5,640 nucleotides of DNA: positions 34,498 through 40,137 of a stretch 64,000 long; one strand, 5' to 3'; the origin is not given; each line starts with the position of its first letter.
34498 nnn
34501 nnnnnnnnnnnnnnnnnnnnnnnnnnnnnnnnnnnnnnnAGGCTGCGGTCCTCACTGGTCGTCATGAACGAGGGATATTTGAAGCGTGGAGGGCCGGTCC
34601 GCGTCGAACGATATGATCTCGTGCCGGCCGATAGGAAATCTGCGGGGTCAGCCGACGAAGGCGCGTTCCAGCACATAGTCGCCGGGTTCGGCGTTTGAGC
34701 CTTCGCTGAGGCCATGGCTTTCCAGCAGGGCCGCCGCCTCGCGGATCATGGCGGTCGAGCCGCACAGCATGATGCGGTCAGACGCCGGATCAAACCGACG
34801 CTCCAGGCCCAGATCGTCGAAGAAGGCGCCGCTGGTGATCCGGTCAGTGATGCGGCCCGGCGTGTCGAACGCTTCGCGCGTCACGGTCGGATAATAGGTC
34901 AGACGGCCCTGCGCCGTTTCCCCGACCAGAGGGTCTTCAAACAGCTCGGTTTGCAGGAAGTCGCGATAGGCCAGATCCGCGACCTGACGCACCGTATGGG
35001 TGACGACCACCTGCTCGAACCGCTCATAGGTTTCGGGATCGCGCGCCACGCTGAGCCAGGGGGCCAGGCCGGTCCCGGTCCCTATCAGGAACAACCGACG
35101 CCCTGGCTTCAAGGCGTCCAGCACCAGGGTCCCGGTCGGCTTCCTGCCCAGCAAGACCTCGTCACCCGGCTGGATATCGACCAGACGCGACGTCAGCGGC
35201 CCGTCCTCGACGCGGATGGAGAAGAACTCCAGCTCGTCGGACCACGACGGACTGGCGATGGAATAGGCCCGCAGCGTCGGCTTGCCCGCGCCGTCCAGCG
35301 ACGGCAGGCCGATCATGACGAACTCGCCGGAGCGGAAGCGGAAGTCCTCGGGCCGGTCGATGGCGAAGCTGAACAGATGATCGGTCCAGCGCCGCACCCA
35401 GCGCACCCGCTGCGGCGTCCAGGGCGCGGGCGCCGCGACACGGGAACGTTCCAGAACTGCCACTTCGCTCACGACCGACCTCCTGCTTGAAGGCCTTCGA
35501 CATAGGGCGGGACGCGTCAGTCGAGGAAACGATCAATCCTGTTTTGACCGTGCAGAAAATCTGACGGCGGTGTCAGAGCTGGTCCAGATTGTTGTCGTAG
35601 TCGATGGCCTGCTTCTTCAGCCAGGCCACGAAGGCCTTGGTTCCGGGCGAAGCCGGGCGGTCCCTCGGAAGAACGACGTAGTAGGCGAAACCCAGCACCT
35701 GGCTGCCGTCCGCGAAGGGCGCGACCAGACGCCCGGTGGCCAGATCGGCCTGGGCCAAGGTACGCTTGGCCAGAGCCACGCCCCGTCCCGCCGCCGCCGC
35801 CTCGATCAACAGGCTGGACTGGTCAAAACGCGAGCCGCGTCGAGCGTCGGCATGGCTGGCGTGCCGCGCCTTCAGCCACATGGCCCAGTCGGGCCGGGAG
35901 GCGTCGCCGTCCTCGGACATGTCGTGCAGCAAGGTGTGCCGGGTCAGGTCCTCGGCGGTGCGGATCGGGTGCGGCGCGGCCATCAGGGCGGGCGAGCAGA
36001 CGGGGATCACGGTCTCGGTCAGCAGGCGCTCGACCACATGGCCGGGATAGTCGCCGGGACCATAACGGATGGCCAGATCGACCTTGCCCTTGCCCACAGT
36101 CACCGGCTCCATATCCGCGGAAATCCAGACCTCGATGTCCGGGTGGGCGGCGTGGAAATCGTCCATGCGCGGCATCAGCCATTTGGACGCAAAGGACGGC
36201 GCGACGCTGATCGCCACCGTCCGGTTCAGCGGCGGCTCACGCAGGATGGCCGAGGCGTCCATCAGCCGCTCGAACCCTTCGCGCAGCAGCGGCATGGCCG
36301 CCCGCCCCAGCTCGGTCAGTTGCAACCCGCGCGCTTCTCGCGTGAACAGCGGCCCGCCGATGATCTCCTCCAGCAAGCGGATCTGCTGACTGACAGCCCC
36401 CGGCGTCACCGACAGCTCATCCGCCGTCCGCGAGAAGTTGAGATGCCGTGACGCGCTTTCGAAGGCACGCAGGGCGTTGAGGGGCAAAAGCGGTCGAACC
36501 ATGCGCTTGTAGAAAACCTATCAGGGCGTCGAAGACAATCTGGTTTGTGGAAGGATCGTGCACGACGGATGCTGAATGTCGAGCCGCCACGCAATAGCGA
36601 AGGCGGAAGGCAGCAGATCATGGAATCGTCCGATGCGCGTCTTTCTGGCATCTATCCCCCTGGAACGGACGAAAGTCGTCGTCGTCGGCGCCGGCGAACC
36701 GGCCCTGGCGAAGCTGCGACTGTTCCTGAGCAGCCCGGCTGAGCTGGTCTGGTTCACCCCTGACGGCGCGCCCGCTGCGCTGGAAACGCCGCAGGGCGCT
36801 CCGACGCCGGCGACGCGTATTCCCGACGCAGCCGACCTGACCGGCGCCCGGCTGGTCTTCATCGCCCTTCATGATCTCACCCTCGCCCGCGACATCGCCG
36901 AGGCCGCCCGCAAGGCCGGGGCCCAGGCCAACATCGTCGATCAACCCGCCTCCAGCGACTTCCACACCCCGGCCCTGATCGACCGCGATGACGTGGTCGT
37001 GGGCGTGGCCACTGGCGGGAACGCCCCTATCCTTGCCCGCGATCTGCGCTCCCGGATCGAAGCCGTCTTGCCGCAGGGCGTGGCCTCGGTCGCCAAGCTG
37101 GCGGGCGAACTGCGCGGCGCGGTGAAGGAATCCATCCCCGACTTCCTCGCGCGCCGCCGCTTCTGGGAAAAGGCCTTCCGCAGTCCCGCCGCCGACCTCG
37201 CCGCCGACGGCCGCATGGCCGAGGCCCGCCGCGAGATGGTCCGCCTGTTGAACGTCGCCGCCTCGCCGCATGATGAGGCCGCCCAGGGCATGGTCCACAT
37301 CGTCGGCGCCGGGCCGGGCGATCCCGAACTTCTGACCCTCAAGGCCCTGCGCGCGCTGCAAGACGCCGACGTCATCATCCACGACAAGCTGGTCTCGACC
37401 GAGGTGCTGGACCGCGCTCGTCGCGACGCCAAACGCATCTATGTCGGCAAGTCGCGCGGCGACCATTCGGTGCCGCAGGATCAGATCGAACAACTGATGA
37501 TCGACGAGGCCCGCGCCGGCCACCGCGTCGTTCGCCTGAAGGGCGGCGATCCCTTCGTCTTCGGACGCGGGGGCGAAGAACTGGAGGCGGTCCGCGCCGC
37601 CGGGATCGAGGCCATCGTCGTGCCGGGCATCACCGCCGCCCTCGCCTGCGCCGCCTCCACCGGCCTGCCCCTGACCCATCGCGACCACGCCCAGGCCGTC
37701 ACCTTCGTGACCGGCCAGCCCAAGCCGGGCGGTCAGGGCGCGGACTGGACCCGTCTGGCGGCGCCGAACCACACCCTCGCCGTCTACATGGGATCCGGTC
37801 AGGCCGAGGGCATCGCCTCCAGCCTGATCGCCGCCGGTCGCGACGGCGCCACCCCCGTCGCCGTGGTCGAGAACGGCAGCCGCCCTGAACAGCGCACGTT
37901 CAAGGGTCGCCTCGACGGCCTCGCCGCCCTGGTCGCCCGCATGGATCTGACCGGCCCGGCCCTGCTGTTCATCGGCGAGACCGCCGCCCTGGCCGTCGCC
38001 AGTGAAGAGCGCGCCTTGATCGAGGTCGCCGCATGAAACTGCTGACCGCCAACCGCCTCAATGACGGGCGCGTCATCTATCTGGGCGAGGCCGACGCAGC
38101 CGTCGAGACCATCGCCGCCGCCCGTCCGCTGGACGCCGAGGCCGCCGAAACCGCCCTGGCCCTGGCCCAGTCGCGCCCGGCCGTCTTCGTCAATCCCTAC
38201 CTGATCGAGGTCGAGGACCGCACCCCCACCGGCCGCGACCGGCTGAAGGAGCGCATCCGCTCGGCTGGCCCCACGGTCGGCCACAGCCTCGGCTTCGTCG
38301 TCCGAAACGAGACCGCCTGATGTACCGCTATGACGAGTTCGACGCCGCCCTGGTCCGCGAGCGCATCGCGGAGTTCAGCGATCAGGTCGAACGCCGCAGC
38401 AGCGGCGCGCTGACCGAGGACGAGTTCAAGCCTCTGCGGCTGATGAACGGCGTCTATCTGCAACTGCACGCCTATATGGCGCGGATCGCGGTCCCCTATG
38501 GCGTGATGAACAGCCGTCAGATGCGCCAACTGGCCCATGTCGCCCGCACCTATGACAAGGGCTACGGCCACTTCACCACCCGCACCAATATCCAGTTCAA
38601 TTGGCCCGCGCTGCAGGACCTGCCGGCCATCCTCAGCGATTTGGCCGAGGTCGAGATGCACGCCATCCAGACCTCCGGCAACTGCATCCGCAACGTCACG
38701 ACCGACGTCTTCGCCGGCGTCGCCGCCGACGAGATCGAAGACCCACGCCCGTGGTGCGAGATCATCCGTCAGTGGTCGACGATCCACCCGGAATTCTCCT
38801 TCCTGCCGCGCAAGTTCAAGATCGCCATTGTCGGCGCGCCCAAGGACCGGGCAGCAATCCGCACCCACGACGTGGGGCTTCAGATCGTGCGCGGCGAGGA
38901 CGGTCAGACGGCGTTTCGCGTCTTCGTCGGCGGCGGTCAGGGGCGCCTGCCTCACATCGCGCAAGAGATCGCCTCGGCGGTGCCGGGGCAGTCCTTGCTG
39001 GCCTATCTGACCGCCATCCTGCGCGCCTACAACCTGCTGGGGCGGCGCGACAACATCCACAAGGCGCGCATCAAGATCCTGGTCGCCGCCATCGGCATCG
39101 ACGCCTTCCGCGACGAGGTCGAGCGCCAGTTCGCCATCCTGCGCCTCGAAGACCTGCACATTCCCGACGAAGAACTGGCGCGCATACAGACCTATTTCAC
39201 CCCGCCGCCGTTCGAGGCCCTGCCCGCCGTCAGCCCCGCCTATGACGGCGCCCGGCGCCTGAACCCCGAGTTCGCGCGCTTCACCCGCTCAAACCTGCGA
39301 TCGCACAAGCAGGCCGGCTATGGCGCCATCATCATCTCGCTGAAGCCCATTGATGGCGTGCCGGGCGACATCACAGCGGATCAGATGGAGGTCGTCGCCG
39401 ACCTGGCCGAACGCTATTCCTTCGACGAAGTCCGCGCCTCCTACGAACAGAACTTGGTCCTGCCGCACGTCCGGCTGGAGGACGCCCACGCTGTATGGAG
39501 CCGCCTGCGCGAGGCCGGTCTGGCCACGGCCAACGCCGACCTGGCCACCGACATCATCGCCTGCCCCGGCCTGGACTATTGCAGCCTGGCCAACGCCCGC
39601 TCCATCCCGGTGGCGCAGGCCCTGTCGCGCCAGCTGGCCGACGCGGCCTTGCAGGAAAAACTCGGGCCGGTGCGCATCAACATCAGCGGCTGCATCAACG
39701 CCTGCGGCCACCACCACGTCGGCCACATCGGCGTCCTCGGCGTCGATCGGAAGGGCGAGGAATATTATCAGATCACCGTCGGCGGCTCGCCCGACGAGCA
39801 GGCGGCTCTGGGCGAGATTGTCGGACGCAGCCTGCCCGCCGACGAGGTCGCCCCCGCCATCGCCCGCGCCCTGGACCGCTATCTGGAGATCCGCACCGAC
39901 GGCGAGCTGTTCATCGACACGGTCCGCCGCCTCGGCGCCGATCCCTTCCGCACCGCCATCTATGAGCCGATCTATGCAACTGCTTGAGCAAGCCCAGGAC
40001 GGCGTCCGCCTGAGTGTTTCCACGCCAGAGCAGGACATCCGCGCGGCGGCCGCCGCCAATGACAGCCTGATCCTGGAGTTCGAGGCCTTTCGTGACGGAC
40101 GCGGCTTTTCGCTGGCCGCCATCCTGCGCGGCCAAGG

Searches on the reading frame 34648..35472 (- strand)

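Call 97: search_protein_families(library=pfam, proteins=[window:34648-35472:-], max_evalue=0.00001)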
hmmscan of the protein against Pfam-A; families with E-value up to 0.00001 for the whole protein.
window:34648-35472:- (274 aa): 1 family
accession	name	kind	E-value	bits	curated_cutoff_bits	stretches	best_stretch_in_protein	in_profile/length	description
PF00175.26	NAD_binding_1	-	3.8e-08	34.4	22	1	129-246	1-107/109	Oxidoreductase NAD-binding domain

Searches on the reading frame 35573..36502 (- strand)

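Call 97: search_protein_families(library=pfam, proteins=[window:35573-36502:-], max_evalue=0.00001)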
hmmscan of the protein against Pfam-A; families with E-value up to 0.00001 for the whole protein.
window:35573-36502:- (309 aa): 2 families
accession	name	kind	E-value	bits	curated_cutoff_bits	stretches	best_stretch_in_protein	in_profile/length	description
PF03466.25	LysR_substrate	-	6e-40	137.3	28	1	93-298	5-207/209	LysR substrate binding domain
PF00126.33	HTH_1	-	2.2e-18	66.4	26.6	1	8-67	1-60/60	Bacterial regulatory helix-turn-helix protein, lysR family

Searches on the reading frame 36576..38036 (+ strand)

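Call 97: search_protein_families(library=pfam, proteins=[window:36576-38036:+], max_evalue=0.00001)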
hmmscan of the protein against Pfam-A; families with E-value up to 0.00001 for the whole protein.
window:36576-38036:+ (486 aa): 3 families
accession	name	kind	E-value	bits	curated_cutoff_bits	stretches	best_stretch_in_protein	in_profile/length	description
PF00590.25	TP_methylase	-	3.8e-56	190.8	27.8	1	239-449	1-211/212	Tetrapyrrole (Corrin/Porphyrin) Methylases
PF13241.12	NAD_binding_7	-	3.9e-16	60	22.1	1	28-133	4-104/104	Putative NAD(P)-binding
PF10414.14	CysG_dimeriser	-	4.7e-16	58.7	23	1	172-225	5-58/58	Sirohaem synthase dimerisation region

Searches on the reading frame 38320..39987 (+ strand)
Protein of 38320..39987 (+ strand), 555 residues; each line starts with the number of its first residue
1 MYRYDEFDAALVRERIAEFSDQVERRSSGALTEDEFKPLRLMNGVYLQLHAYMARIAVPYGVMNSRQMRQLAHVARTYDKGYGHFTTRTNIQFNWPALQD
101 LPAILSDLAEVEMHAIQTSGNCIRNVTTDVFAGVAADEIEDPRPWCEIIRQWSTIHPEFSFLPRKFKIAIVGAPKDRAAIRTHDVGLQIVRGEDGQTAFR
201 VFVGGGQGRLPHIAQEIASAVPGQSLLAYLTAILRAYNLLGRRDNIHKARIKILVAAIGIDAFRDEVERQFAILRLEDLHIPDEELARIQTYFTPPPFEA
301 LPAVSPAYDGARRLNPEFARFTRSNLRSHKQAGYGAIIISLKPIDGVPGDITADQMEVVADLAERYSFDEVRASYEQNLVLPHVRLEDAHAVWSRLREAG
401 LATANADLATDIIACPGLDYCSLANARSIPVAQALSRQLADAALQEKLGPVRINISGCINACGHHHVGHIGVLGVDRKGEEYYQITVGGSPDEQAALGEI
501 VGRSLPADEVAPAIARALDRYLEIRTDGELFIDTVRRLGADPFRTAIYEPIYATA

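Call 97: search_protein_families(library=pfam, proteins=[window:38320-39987:+], max_evalue=0.00001)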
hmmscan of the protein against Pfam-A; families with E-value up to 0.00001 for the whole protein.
window:38320-39987:+ (555 aa): 2 families
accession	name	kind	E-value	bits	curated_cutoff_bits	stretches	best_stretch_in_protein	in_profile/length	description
PF01077.27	NIR_SIR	-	2.3e-56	190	27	2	119-271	1-154/158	Nitrite and sulphite reductase 4Fe-4S domain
PF03460.22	NIR_SIR_ferr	-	6.9e-32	109.4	24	2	52-111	10-69/69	Nitrite/Sulfite reductase ferredoxin-like half domain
